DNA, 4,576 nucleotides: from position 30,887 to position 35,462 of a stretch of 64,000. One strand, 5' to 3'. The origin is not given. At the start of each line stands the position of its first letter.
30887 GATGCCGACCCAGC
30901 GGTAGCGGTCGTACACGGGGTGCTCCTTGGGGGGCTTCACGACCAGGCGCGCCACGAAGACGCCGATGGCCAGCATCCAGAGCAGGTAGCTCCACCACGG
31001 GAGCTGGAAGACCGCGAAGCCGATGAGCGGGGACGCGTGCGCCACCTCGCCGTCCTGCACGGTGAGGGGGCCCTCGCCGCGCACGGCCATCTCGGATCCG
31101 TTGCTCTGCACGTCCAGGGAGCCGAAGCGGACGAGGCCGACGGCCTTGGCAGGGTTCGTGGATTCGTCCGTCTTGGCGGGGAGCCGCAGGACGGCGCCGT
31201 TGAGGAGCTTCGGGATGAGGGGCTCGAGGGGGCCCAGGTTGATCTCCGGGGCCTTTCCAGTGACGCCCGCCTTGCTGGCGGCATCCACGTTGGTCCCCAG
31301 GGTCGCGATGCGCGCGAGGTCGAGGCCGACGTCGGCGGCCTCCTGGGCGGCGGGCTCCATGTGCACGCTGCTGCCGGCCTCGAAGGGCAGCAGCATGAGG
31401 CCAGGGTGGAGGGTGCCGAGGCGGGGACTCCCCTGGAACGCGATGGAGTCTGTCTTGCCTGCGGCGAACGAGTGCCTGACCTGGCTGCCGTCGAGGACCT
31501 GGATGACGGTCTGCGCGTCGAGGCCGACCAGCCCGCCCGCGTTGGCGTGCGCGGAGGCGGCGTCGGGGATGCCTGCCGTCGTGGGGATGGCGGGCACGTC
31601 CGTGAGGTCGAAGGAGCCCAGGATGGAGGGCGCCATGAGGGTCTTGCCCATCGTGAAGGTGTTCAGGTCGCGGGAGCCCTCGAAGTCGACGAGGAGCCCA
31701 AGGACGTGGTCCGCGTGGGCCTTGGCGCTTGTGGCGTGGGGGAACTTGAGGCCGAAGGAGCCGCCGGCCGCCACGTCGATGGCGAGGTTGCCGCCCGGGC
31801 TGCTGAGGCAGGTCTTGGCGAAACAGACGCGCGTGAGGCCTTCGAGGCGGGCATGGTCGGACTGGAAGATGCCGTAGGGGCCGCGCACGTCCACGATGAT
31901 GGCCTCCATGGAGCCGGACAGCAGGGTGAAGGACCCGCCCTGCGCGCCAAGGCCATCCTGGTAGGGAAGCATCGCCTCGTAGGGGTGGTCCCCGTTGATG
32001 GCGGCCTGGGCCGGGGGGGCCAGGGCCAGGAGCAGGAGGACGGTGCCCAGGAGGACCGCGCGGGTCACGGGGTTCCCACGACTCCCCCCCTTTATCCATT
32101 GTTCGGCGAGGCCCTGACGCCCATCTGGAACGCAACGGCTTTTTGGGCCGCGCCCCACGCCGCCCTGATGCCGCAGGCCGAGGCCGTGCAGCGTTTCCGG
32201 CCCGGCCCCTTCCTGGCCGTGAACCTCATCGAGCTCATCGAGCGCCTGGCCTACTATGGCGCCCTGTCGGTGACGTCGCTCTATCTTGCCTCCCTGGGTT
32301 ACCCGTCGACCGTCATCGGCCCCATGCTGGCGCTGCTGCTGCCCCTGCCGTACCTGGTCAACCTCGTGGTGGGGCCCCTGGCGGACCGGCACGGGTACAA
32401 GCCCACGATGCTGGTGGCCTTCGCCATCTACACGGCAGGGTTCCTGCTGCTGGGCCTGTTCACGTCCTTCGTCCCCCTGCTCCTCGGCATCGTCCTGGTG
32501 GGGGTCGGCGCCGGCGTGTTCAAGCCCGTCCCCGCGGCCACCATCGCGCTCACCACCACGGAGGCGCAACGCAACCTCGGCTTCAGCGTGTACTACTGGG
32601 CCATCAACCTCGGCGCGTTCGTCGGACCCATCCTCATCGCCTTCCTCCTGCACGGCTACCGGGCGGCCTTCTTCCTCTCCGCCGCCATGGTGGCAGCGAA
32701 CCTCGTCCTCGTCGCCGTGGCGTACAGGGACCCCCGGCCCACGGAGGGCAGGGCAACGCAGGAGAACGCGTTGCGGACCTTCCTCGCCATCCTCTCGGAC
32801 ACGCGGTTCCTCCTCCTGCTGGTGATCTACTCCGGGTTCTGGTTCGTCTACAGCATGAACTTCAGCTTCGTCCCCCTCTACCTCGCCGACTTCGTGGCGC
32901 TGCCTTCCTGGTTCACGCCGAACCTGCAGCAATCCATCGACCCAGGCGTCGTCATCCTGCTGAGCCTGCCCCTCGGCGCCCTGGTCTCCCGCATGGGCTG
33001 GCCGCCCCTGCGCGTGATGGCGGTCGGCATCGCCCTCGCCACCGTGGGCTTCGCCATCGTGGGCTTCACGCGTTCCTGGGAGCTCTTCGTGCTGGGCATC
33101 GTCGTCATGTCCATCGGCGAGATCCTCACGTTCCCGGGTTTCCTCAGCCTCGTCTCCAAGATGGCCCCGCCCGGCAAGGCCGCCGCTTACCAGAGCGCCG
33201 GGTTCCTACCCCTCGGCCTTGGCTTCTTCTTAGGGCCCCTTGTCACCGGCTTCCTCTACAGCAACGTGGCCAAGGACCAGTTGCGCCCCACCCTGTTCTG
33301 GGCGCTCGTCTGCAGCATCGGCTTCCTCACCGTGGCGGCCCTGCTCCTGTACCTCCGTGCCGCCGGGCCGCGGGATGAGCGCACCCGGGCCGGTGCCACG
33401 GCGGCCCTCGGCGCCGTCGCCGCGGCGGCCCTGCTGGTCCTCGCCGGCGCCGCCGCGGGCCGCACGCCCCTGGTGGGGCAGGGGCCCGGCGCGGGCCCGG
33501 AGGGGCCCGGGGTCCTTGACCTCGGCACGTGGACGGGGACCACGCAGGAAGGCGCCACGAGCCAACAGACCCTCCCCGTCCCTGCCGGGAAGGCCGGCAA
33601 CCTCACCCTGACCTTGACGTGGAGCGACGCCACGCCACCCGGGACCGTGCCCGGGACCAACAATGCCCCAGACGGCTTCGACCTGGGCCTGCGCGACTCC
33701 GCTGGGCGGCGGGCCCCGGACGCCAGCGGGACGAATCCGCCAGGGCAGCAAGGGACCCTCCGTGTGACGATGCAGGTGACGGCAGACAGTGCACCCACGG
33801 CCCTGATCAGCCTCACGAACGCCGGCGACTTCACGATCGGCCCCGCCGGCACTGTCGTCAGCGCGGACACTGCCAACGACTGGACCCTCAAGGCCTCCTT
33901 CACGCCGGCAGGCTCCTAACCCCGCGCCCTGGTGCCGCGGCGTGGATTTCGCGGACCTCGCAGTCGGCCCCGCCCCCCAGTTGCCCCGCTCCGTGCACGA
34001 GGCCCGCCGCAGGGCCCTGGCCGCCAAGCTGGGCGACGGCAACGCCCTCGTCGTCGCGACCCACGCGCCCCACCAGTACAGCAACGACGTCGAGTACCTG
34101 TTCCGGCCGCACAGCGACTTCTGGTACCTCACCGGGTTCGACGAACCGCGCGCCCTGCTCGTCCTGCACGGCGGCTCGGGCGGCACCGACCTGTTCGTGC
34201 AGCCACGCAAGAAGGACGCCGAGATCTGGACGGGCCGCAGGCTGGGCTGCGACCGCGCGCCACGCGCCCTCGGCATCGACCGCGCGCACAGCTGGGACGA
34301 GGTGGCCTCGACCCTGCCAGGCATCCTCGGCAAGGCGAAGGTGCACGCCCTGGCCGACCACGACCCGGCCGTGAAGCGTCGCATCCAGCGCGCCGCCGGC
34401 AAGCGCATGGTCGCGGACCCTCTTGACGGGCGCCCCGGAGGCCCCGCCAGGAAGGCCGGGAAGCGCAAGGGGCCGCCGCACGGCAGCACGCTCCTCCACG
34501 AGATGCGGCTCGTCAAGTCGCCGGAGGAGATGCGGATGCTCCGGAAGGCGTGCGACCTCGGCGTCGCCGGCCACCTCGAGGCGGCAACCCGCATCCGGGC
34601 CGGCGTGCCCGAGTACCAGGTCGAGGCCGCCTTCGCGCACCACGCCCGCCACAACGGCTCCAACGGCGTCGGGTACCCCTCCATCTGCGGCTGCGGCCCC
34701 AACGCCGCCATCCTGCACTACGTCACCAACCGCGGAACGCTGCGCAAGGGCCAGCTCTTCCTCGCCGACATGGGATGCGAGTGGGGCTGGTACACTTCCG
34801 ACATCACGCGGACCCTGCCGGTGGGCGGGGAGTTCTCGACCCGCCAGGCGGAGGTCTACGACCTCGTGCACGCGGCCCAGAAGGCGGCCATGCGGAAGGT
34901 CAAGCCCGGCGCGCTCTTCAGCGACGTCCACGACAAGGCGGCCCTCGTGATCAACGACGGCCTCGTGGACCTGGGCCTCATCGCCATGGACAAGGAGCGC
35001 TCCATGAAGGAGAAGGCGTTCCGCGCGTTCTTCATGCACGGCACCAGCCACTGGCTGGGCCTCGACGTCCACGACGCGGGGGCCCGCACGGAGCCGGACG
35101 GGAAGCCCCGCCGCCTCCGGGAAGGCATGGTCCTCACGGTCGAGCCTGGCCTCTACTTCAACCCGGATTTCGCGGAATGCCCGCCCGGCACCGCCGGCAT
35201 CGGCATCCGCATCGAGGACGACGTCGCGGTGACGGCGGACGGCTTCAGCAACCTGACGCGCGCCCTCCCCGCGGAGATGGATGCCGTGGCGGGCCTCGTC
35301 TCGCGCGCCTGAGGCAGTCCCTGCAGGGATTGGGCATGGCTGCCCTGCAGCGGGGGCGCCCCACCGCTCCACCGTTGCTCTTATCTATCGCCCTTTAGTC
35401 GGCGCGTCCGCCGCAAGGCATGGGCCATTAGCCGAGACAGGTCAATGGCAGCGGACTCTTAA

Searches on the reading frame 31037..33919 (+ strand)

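Call 55: search_protein_families(library=pfam, proteins=[window:31037-33919:+], max_evalue=0.001)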
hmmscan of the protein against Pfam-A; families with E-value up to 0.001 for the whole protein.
window:31037-33919:+ (960 aa): 4 families
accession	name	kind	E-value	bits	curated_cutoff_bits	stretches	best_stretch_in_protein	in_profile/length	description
PF07690.21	MFS_1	-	1.4e-45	156.2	33.4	2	401-720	7-333/347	Major Facilitator Superfamily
PF00854.27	PTR2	-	3.3e-12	46.5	27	1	458-584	4-145/392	POT family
PF00083.30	Sugar_tr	-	8.4e-07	28.7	22.3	1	443-542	64-166/452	Sugar (and other) transporter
PF12832.13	MFS_1_like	-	6.4e-05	22.6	25.2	1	414-742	23-363/373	MFS_1 like family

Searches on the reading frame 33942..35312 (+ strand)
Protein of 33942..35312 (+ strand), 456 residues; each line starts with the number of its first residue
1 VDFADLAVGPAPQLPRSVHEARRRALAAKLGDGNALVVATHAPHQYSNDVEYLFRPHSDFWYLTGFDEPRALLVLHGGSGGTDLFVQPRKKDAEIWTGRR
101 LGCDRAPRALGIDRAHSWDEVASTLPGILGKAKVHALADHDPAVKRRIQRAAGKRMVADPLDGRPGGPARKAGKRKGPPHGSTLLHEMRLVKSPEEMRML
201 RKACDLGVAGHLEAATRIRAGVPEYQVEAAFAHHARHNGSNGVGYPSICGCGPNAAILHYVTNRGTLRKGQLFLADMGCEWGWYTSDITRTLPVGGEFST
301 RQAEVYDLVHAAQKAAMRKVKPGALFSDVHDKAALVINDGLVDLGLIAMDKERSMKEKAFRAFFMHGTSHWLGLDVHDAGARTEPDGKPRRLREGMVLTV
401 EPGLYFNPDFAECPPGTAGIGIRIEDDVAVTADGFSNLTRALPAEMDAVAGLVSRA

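Call 56: search_protein_families(library=pfam, proteins=[window:33942-35312:+], max_evalue=0.001)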
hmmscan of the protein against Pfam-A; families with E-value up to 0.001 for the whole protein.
window:33942-35312:+ (456 aa): 2 families
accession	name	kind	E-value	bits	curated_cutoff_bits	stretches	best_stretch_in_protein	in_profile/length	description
PF00557.29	Peptidase_M24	-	9.9e-62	208.8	23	1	199-432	2-208/208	Metallopeptidase family M24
PF05195.22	AMP_N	-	2.9e-29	101.7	24.6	1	19-133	1-118/121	Aminopeptidase P, N-terminal domain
